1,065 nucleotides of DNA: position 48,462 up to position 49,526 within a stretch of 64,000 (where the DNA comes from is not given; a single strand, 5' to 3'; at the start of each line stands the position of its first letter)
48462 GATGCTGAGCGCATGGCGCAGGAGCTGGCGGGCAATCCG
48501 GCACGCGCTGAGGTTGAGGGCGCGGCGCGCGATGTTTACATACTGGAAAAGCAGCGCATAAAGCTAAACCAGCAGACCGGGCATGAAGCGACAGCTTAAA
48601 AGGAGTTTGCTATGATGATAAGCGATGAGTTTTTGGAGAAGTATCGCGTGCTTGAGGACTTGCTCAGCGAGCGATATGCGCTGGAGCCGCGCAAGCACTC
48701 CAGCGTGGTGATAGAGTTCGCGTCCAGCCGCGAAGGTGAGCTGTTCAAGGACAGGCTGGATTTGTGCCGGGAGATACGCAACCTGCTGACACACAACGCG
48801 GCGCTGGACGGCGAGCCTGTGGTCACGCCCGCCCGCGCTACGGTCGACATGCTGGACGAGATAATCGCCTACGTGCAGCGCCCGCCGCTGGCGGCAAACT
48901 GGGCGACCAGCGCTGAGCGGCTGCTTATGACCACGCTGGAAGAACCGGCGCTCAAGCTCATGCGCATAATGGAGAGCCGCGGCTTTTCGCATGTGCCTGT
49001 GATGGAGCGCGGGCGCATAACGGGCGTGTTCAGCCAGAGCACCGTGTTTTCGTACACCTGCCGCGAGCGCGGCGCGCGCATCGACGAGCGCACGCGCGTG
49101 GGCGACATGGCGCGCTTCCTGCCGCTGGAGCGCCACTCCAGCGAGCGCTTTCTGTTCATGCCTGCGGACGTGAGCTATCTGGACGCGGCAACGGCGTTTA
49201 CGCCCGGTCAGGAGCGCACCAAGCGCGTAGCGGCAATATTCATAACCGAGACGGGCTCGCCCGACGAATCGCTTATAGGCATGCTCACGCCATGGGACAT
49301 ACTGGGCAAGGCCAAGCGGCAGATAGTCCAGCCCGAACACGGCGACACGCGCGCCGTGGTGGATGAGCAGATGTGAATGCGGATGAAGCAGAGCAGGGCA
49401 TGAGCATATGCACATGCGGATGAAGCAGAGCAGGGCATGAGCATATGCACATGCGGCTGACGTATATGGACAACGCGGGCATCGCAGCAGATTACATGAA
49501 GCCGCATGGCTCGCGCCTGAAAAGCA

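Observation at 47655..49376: Low-GC islet with a gene split across three frames, followed by a HEPN-like/CBS protein: possible decayed foreign module (defence or toxin-like?)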

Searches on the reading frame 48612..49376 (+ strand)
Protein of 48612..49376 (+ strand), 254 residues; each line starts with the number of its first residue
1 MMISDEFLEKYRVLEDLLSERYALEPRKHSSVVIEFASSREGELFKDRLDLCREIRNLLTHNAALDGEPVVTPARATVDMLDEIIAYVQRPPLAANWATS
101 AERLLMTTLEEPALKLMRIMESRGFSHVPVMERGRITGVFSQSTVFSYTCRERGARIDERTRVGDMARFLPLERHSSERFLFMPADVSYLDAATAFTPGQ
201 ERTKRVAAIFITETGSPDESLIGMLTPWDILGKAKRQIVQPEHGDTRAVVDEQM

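Call 5: search_protein_families(library=pfam, max_evalue=1, proteins=[window:48612-49376:+])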
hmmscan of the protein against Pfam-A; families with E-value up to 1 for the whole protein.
window:48612-49376:+ (254 aa): 1 family
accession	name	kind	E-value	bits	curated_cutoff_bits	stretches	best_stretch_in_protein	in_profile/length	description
PF00571.33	CBS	-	7.5e-08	33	24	1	108-147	13-53/57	CBS domain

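Call 6: search_protein_families(library=phrogs, max_evalue=1, proteins=[window:48612-49376:+])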
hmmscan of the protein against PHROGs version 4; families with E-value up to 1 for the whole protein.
window:48612-49376:+ (254 aa): 1 family
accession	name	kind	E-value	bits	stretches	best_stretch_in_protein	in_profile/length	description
phrog_37681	-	unknown function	0.034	15.1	0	111-130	4-22/66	-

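Call 15: find_homologous_proteins(query=window:48612-49373:+)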
Query window:48612-49373:+ (254 aa): 256 proteins with E <= 0.001 among 1444 candidates; the best 120 are listed.
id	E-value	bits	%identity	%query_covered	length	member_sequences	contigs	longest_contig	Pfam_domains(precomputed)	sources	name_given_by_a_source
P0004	3.6e-160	549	98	100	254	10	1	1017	PF00571.34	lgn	-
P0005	4.7e-132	457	80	100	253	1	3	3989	PF00571.34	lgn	-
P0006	6.3e-130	450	78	100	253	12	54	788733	PF00571.34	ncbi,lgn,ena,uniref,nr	ncbi:MAG TPA: CBS domain-containing protein [Candidatus Fimadaptatus faecigallinarum]|uniref:CBS dom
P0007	1.4e-123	429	76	100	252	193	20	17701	PF00571.34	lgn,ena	-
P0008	1.5e-121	422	80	93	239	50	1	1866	PF00571.34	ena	-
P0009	6.6e-120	417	74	100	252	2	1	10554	PF00571.34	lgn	-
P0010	6.3e-115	401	72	100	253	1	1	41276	PF00571.34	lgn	-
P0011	7.2e-114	397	70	100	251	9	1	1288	PF00571.34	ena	-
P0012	1.4e-73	265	82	57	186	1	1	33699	PF00571.34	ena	-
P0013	1.5e-69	252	52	91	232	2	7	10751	PF00571.34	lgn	-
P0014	2.0e-69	252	50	91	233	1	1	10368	PF00571.34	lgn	-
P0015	2.7e-69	251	50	91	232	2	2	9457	PF00571.34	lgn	-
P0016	3.0e-69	251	50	91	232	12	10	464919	PF00571.34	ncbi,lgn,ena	-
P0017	9.2e-69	250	55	91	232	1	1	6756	PF00571.34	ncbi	-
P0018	2.3e-68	248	77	58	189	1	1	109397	-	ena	-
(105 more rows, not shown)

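Call 17: find_encoding_contigs(protein=P0006, flank=6000, max_places=3)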
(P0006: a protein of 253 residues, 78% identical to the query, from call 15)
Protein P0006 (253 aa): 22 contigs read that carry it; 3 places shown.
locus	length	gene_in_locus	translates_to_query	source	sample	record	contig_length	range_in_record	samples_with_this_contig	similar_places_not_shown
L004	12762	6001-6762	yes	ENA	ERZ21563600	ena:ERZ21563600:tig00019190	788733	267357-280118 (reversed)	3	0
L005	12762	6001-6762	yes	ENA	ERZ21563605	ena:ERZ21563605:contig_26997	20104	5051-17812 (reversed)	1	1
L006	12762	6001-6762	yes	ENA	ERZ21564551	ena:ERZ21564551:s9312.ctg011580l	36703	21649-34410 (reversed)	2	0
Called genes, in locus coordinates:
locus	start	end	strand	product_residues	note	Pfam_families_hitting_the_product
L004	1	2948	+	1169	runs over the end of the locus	PF06347:SH3_4 (faint), PF08239:SH3_3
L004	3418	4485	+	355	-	-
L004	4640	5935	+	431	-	PF09587:PGA_cap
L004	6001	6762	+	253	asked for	PF00571:CBS (weak)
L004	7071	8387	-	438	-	PF01120:Alpha_L_fucos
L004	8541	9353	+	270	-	PF12833:HTH_18, PF00165:HTH_AraC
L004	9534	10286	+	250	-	PF20772:TACO1_YebC_N, PF01709:Transcrip_reg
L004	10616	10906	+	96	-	-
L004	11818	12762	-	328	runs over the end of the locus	PF01636:APH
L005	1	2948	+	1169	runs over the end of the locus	PF06347:SH3_4 (faint), PF08239:SH3_3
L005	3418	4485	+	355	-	-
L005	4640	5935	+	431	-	PF09587:PGA_cap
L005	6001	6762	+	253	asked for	PF00571:CBS (weak)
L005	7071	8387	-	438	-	PF01120:Alpha_L_fucos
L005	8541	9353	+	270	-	PF12833:HTH_18, PF00165:HTH_AraC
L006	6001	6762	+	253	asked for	PF00571:CBS (weak)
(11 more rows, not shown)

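Call 18: find_encoding_contigs(protein=P0010, flank=6000, max_places=2)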
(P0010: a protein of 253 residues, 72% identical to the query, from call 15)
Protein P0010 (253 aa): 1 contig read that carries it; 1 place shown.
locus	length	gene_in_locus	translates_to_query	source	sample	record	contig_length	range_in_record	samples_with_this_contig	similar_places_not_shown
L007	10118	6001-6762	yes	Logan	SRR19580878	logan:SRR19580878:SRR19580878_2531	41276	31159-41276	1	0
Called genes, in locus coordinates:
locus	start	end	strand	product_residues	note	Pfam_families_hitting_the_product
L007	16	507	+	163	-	-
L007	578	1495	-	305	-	PF12838:Fer4_7 (faint), PF13187:Fer4_9 (faint), PF13746:Fer4_18 (faint), PF00037:Fer4 (faint), PF13484:Fer4_16 (faint), PF12801:Fer4_5, PF12837:Fer4_6 (weak)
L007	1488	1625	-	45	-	-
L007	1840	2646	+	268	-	PF06347:SH3_4 (faint), PF08239:SH3_3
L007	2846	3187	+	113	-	PF06347:SH3_4 (faint), PF08239:SH3_3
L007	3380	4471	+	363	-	-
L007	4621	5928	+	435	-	PF09587:PGA_cap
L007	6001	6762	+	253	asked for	PF00571:CBS (faint)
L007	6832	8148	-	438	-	PF01120:Alpha_L_fucos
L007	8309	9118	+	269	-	PF00165:HTH_AraC, PF12833:HTH_18, PF00165:HTH_AraC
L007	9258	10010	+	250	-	PF20772:TACO1_YebC_N, PF01709:Transcrip_reg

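Call 19: find_encoding_contigs(protein=P0016, flank=6000, max_places=2)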
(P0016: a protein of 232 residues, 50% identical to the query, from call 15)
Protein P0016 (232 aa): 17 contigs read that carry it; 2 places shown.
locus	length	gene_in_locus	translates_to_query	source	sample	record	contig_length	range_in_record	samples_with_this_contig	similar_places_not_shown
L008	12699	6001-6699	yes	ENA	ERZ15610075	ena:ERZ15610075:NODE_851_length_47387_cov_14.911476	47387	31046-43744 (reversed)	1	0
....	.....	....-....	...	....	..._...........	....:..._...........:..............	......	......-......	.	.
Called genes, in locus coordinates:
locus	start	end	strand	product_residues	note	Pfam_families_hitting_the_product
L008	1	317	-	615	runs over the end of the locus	PF00012:HSP70, PF06723:MreB_Mbl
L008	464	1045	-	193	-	PF01025:GrpE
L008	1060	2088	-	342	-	PF01628:HrcA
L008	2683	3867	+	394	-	PF19875:DUF6348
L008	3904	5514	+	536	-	PF00005:ABC_tran, PF02463:SMC_N (faint), PF13304:AAA_21 (faint), PF12848:ABC_tran_Xtn, PF00005:ABC_tran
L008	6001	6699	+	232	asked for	PF00571:CBS (weak)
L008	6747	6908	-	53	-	-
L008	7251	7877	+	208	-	-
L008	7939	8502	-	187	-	PF01174:SNO, PF03575:Peptidase_S51 (weak), PF07685:GATase_3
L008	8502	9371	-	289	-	PF01680:SOR_SNZ, PF05690:ThiG (weak)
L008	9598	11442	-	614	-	-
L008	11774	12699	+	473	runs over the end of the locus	PF03062:MBOAT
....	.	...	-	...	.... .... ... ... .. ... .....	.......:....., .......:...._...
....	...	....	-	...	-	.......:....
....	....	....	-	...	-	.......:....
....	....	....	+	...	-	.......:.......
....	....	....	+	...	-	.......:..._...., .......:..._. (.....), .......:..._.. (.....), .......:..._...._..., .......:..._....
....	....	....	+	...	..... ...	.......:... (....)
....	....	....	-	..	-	-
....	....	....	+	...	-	-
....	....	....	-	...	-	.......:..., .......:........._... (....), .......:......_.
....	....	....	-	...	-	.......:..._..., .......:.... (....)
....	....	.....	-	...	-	-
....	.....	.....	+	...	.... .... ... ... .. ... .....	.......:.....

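Call 26: search_solved_structures(query=A1, max_evalue=1)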
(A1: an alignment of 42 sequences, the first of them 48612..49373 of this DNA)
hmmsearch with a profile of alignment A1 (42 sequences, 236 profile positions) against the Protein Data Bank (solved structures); distinct sequences matched with E-value up to 1: 40.
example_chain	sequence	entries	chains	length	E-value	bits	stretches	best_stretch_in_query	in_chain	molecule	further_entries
3kh5_A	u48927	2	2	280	4.9e-10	42.4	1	42-152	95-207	protein MJ1225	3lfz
9zni_6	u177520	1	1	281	1.9e-06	30.7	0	100-156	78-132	CBS domain-containing protein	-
3fhm_A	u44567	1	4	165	1.9e-05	27.4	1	99-151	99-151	uncharacterized protein ATU1752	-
4fry_A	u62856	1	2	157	2.3e-05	27.1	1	96-157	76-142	Putative signal-transduction protein with CBS domains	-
6zz9_A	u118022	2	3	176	6.1e-05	25.8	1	99-157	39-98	CBS domain-containing protein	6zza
9znf_5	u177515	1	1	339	6.4e-05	25.7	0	101-152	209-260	CBS domain-containing protein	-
2yzi_A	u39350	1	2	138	8.3e-05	25.3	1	100-155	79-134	Hypothetical protein PH0107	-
5g5r_A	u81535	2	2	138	0.00027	23.7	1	101-146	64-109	SITE-2 PROTEASE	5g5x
5awe_A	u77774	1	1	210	0.0011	21.7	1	106-141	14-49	Putative acetoin utilization protein, acetoin dehydrogenase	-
2rc3_A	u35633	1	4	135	0.0011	21.7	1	101-151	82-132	CBS domain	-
3kpb_A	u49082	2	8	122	0.0015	21.2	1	100-141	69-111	Uncharacterized protein MJ0100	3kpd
3kpc_A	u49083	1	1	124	0.0016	21.1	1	100-141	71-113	Uncharacterized protein MJ0100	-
7msu_A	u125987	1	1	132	0.0017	21.1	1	93-157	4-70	Hemolysin, contains CBS domains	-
4esy_A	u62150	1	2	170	0.0037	19.9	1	95-148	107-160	CBS domain containing membrane protein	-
2p9m_A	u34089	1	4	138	0.0063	19.2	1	100-166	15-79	Hypothetical protein MJ0922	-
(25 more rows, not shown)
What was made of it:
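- On CBS pair (Bateman module): A PDB profile hit to MJ1225 at E 5e-10 (call 26).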

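Call 27: search_protein_families(library=ncbifam, max_evalue=1, proteins=[window:48612-49373:+])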
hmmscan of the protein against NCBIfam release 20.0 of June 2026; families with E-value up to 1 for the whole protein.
window:48612-49373:+ (254 aa): 1 family
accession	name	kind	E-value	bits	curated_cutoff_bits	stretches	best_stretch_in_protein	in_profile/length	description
NF053863.1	DS11_antiphage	equivalog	0.11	11.6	260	0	103-146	84-128/305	CBS domain-containing anti-phage protein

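Call 28: search_protein_families(library=padloc, max_evalue=1, proteins=[window:48612-49373:+])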
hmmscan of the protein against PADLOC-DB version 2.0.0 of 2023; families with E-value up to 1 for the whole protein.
window:48612-49373:+ (254 aa): 0 families
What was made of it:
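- Tried and rejected: Pfam, PHROGs, NCBIfam and PADLOC on the frame-corrected product and on ORF74 gave no family (calls 5, 6, 27, 28).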

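Call 36: predict_structure(alignment_id=A1)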
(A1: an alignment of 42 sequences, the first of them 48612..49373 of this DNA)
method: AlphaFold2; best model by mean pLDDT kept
length: 254 residues; sequences in the alignment: 42
mean_pLDDT: 91.2   pTM: 0.83
mean pLDDT of the five models: 91.2, 89.1, 87.7, 87.0, 84.0
residues with pLDDT >= 90: 191; 70-90: 48; 50-70: 11; < 50: 4
segments of 3 or more residues with pLDDT < 50: 251-254
pLDDT, mean of each block of 10 residues (from residue 1): 93 98 88 94 92 94 84 94 95 96 97 97 94 95 94 90 97 94 97 89 90 97 95 84 60 44
secondary structure, 60 per line:
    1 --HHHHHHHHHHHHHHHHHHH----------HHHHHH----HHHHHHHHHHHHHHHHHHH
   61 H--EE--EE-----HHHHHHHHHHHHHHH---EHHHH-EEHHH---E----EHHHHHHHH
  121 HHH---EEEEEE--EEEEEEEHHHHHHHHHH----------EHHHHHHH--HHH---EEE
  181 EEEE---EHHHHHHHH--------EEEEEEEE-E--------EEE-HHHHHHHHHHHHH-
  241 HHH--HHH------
elements in order: H3-21 H32-37 H42-61 H75-89 H94-97 H113-123 E127-132 E135-141 H142-151 H163-169 E178-184 H189-196 E205-212 E223-225 H227-239

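Call 44: search_protein_families(library=pfam, alignment_id=A1, max_evalue=10)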
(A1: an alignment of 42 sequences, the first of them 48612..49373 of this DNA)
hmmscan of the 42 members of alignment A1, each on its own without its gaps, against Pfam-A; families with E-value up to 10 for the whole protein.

A. member 1, window:48612-49373:+ (254 aa): 1 family
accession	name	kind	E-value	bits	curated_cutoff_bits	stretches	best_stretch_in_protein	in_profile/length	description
PF00571.33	CBS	-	7.5e-08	33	24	2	108-147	13-53/57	CBS domain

B. families by the number of members that match (of 42 scanned): 28 families (the first 25 are shown)
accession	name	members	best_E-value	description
PF00571.33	CBS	42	6.4e-14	CBS domain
PF20185.3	DUF6548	4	0.025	Family of unknown function (DUF6548)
PF14827.12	dCache_3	3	0.0044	Double sensory domain of two-component sensor kinase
PF13643.11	DUF4145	3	0.0088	Domain of unknown function (DUF4145)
PF06479.17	Ribonuc_2-5A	3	0.052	Ribonuclease 2-5A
PF02234.24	CDI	2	0.18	Cyclin-dependent kinase inhibitor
PF18731.6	HEPN_Swt1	1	0.0049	Swt1-like HEPN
PF22953.2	SpnB_Rossmann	1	0.032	Polyketide synthase extender module SpnB, Rossmann fold domain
PF20465.4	MmeI_hel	1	0.065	MmeI, helicase spacer domain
PF13012.11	MitMem_reg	1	0.11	Maintenance of mitochondrial structure and function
PF11723.14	Aromatic_hydrox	1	0.12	Homotrimeric ring hydroxylase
PF09722.15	Xre_MbcA_ParS_C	1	0.13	Antitoxin Xre/MbcA/ParS C-terminal toxin-binding domain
PF12998.12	ING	1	0.14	Inhibitor of growth proteins N-terminal histone-binding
PF23435.1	DUF7121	1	0.15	Family of unknown function (DUF7121)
PF21605.3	CRLF2-like_D2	1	0.16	Cytokine receptor-like factor 2-like, D2 domain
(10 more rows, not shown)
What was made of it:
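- On CBS pair (Bateman module): Pfam CBS in 42 of 42 members (best E 6e-14, call 44).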

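Call 55: find_encoding_contigs(protein=P0005, flank=6000, max_places=3)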
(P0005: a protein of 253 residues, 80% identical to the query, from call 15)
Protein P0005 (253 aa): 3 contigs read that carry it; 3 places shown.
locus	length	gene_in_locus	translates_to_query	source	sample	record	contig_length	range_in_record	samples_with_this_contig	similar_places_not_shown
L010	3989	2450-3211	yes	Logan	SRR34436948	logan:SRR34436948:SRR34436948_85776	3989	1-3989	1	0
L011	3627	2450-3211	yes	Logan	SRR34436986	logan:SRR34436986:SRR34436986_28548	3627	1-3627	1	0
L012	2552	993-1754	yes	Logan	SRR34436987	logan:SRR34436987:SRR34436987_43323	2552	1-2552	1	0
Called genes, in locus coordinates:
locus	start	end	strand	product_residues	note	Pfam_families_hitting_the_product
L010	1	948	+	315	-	?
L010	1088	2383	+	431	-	PF09587:PGA_cap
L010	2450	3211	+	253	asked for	PF00571:CBS (weak)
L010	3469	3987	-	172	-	?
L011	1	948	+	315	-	?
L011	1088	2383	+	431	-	PF09587:PGA_cap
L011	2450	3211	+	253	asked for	PF00571:CBS (weak)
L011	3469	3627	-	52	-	?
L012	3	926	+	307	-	?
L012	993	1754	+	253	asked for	PF00571:CBS (weak)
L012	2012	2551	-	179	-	?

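Call 56: find_encoding_contigs(protein=P0007, flank=6000, max_places=4)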
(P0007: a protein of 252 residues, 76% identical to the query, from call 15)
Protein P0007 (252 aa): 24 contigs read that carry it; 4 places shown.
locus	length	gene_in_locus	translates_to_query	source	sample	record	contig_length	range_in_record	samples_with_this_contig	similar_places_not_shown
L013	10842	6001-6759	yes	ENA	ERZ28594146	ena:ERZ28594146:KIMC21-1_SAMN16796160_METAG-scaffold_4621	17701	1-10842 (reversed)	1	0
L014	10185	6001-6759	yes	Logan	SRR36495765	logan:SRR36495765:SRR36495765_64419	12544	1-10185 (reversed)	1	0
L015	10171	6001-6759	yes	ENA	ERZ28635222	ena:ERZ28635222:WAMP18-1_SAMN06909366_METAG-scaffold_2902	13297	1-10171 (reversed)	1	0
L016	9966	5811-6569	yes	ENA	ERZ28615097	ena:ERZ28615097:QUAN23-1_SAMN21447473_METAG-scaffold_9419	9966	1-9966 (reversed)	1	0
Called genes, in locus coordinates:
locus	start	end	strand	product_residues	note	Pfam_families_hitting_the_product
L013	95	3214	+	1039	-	-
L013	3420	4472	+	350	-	-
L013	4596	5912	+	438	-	PF09587:PGA_cap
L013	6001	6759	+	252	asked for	PF00571:CBS (faint)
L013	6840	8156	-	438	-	PF01120:Alpha_L_fucos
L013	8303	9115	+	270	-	PF00165:HTH_AraC (weak), PF12833:HTH_18, PF00165:HTH_AraC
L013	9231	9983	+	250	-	PF20772:TACO1_YebC_N, PF01709:Transcrip_reg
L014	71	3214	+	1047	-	PF06347:SH3_4 (faint), PF08239:SH3_3, PF18348:SH3_16 (faint), PF08239:SH3_3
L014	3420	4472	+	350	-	-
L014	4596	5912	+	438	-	PF09587:PGA_cap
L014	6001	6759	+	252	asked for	PF00571:CBS (faint)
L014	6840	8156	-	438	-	PF01120:Alpha_L_fucos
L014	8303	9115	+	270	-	PF00165:HTH_AraC (weak), PF12833:HTH_18, PF00165:HTH_AraC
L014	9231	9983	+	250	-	PF20772:TACO1_YebC_N, PF01709:Transcrip_reg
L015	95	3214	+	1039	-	-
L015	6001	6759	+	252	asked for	PF00571:CBS (faint)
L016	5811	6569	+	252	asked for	PF00571:CBS (faint)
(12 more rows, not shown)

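Call 57: find_encoding_contigs(protein=P0009, flank=6000, max_places=2)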
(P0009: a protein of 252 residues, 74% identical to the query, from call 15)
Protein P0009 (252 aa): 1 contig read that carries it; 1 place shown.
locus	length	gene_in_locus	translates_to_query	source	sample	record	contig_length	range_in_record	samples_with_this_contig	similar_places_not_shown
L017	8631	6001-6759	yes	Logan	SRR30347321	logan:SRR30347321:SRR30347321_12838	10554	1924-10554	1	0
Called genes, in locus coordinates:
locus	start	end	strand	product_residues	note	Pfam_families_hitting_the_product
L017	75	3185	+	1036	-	PF06347:SH3_4 (faint), PF08239:SH3_3, PF18348:SH3_16 (faint), PF08239:SH3_3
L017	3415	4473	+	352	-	-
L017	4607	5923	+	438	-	PF09587:PGA_cap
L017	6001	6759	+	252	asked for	PF00571:CBS (faint)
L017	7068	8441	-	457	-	PF01554:MatE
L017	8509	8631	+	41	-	?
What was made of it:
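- Closest known: HEPN-MNT. Different: The gene is syntenic and widespread as a single gene (calls 15, 17-19, 55-57).
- Calls 15, 17-19 and 55-57. It lies next to unrelated genes (ABC-F ATPase, PdxS/T) in more distant relatives (calls 17-19, 55-57).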
